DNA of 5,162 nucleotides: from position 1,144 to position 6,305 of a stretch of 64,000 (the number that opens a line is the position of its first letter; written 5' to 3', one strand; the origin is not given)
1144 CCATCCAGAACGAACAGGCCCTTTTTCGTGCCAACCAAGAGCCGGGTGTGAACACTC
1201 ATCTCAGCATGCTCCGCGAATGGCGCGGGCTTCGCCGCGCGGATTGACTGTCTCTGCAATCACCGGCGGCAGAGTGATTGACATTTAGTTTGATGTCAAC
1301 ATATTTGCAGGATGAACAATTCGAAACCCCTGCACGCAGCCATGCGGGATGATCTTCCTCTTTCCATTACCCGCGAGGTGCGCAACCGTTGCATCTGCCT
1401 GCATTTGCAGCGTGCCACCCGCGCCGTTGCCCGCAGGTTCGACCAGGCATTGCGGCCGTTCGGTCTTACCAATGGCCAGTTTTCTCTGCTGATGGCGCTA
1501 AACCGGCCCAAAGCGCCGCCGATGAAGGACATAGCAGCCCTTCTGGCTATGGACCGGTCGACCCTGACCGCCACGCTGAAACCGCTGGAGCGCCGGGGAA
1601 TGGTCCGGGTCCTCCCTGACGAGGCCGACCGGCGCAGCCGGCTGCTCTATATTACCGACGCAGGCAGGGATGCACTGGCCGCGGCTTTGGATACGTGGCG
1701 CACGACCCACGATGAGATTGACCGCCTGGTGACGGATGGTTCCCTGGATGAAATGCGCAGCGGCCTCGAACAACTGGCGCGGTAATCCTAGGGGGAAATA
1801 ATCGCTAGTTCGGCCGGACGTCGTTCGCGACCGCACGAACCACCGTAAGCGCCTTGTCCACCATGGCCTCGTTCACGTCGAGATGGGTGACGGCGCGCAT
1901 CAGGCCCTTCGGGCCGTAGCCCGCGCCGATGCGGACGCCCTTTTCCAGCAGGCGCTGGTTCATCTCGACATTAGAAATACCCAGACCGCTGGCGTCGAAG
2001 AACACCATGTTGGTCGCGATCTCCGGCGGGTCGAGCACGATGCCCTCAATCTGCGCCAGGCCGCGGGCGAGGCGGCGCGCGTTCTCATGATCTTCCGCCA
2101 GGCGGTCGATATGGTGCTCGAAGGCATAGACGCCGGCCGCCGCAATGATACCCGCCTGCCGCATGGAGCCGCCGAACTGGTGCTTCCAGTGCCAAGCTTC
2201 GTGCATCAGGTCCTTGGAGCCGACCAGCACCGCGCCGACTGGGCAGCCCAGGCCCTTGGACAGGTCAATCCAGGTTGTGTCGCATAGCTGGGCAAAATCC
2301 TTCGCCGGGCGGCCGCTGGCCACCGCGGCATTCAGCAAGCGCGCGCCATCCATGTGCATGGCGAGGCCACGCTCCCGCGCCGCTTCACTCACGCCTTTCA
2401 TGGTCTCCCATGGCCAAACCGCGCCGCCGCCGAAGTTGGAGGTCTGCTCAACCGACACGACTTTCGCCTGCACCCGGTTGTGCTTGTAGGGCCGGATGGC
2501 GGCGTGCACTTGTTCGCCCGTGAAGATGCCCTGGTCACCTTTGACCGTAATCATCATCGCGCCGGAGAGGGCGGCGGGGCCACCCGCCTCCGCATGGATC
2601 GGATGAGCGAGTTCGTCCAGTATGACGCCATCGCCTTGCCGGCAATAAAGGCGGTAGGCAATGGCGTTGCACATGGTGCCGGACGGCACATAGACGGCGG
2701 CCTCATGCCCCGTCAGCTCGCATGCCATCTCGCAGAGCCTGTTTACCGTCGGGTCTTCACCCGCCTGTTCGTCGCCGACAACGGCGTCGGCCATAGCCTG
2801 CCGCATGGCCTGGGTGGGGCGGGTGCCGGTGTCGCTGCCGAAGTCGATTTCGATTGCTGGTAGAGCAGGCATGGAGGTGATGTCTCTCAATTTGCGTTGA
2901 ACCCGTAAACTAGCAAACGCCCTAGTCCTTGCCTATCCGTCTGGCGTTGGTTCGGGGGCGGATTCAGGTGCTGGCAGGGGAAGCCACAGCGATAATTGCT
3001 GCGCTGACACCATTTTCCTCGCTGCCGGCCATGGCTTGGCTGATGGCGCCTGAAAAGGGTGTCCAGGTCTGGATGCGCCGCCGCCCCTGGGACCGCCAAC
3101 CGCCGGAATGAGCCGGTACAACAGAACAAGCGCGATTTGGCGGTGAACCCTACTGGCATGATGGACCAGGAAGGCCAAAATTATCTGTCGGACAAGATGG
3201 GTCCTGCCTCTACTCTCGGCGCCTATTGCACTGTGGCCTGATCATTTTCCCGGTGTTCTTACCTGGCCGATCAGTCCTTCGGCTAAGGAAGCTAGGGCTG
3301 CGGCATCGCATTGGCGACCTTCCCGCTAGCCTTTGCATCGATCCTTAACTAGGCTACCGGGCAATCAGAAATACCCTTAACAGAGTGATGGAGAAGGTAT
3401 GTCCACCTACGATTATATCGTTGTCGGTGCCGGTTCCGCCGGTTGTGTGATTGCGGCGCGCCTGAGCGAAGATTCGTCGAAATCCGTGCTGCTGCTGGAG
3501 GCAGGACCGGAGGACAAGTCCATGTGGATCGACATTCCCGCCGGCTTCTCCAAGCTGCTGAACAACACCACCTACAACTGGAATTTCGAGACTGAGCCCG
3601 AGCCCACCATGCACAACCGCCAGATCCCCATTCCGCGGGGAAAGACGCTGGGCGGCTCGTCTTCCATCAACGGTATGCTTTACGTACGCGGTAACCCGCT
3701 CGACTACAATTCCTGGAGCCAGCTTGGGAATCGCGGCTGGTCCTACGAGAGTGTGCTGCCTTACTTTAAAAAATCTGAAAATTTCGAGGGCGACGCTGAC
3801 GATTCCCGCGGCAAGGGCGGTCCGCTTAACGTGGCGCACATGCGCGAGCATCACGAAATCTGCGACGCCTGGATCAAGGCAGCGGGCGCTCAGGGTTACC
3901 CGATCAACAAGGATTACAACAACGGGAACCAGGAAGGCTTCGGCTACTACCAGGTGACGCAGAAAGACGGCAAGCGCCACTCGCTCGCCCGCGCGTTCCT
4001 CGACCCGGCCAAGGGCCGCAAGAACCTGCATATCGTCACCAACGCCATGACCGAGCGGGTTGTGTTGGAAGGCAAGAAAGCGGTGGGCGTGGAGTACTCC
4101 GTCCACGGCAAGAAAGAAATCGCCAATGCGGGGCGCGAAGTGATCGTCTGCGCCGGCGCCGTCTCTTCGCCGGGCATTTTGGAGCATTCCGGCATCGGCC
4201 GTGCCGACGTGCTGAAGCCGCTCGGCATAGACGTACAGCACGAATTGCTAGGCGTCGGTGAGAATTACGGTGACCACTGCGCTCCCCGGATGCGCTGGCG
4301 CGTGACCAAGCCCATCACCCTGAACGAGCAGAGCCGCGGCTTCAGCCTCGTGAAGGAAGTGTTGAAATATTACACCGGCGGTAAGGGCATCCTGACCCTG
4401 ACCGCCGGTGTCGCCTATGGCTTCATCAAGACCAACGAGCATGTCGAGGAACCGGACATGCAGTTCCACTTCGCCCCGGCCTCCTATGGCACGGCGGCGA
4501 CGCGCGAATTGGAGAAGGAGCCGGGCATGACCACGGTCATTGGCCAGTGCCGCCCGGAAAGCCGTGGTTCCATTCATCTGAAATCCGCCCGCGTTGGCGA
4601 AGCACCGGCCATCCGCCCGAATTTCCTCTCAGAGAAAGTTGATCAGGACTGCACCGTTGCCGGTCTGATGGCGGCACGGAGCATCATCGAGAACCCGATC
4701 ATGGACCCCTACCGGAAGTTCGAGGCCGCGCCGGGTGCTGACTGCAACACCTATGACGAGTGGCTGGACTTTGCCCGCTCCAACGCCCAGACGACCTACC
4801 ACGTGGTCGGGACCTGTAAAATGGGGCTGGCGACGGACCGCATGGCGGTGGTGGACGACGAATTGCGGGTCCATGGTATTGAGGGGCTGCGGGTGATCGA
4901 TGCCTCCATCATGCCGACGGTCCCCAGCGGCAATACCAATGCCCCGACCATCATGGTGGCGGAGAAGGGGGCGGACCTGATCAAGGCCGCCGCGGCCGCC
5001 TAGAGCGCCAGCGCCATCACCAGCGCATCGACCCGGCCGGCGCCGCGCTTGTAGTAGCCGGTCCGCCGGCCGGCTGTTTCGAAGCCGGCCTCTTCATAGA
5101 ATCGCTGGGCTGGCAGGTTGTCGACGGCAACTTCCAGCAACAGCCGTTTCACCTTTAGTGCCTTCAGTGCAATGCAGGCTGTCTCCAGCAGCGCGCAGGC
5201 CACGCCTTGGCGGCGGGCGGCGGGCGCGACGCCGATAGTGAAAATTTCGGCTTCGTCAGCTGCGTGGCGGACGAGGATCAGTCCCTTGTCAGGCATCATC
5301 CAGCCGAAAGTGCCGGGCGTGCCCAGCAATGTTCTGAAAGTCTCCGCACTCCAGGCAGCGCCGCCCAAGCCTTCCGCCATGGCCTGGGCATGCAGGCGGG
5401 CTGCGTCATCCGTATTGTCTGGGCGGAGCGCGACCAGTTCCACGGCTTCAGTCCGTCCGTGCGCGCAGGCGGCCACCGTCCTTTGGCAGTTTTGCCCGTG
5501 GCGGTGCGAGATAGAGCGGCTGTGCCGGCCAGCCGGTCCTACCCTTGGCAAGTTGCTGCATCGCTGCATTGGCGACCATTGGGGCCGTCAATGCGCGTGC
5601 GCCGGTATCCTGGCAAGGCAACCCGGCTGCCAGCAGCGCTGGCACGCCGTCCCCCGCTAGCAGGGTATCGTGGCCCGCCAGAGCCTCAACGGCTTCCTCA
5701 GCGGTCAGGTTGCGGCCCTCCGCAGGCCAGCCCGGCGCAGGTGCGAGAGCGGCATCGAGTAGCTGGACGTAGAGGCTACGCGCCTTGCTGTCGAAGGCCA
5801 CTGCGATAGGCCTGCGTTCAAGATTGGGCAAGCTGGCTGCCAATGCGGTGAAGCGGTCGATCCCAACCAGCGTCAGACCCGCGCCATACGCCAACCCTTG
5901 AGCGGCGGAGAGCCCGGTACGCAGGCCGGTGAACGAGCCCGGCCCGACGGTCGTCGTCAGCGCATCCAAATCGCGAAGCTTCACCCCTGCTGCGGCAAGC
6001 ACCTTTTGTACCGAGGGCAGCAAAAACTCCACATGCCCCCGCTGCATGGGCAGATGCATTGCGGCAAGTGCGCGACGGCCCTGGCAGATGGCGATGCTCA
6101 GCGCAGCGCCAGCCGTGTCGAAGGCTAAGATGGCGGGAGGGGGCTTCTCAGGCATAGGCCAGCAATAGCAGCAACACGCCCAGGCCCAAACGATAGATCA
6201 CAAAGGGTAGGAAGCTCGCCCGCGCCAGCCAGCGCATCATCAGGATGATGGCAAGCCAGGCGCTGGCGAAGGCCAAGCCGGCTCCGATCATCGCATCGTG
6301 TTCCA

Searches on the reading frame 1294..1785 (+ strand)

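Call 36: search_protein_families(library=pfam, proteins=[window:1294-1785:+], max_evalue=0.00001)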
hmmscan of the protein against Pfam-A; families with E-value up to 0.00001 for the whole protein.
window:1294-1785:+ (163 aa): 2 families
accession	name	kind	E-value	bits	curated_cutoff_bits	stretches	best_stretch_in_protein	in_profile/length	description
PF01047.28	MarR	-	1.3e-11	44.7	24.6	1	58-115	1-58/59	MarR family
PF12802.13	MarR_2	-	4.8e-10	39.9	27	1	56-115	1-61/61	MarR family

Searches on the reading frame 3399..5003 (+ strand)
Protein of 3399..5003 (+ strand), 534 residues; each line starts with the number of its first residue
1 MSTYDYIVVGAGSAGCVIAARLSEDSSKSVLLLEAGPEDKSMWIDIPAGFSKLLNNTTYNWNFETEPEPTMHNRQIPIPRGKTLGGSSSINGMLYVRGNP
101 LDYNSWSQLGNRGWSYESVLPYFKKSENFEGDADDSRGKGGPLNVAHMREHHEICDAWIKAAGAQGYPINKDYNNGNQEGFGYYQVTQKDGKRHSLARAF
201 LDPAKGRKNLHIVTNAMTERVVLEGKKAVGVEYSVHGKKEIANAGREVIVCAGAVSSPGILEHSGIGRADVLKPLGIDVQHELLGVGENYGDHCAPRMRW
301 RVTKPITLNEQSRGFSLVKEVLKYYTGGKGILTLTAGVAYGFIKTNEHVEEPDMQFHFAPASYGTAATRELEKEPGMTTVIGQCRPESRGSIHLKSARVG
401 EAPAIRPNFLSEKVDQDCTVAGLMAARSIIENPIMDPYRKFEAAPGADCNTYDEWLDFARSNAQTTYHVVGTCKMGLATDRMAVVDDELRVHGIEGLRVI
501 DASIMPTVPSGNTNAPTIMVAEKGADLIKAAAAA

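Call 33: search_protein_families(library=pfam, proteins=[window:3399-5003:+], max_evalue=0.00001)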
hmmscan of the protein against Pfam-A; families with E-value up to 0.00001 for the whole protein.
window:3399-5003:+ (534 aa): 3 families
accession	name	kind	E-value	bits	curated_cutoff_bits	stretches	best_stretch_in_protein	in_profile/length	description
PF00732.25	GMC_oxred_N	-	3.3e-55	187.7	23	1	4-294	1-217/218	GMC oxidoreductase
PF05199.19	GMC_oxred_C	-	4.3e-36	125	24.6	1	386-521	1-139/139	GMC oxidoreductase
PF01266.30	DAO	-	3.5e-06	27.2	27.9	0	5-37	1-32/353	FAD dependent oxidoreductase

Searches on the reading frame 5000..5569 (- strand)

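Call 33: search_protein_families(library=pfam, proteins=[window:5000-5569:-], max_evalue=0.00001)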
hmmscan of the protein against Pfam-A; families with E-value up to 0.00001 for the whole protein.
window:5000-5569:- (189 aa): 3 families
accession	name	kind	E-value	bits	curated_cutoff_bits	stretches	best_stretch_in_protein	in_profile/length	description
PF00583.31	Acetyltransf_1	-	3e-13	50.5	20.7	1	102-163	55-116/116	Acetyltransferase (GNAT) family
PF13508.13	Acetyltransf_7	-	1.5e-09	38.5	27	1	101-164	21-83/84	Acetyltransferase (GNAT) domain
PF13673.13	Acetyltransf_10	-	1.1e-06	29.1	23.6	1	104-169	49-113/128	Acetyltransferase (GNAT) domain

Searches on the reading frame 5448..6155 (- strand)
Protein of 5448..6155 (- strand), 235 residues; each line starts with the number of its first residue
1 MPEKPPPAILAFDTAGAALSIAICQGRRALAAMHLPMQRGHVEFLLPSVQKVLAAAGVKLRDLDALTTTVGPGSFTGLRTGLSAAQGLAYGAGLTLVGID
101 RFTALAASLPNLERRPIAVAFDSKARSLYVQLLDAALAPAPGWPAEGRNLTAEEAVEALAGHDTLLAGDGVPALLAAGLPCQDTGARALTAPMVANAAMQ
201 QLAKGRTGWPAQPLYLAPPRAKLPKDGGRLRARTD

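Call 33: search_protein_families(library=pfam, proteins=[window:5448-6155:-], max_evalue=0.00001)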
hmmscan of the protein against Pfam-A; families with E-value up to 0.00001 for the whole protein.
window:5448-6155:- (235 aa): 1 family
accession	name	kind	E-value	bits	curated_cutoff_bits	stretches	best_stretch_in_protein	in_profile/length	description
PF00814.31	TsaD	-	1.2e-20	74.8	24.8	1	38-131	26-121/264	tRNA N6-adenosine threonylcarbamoyltransferase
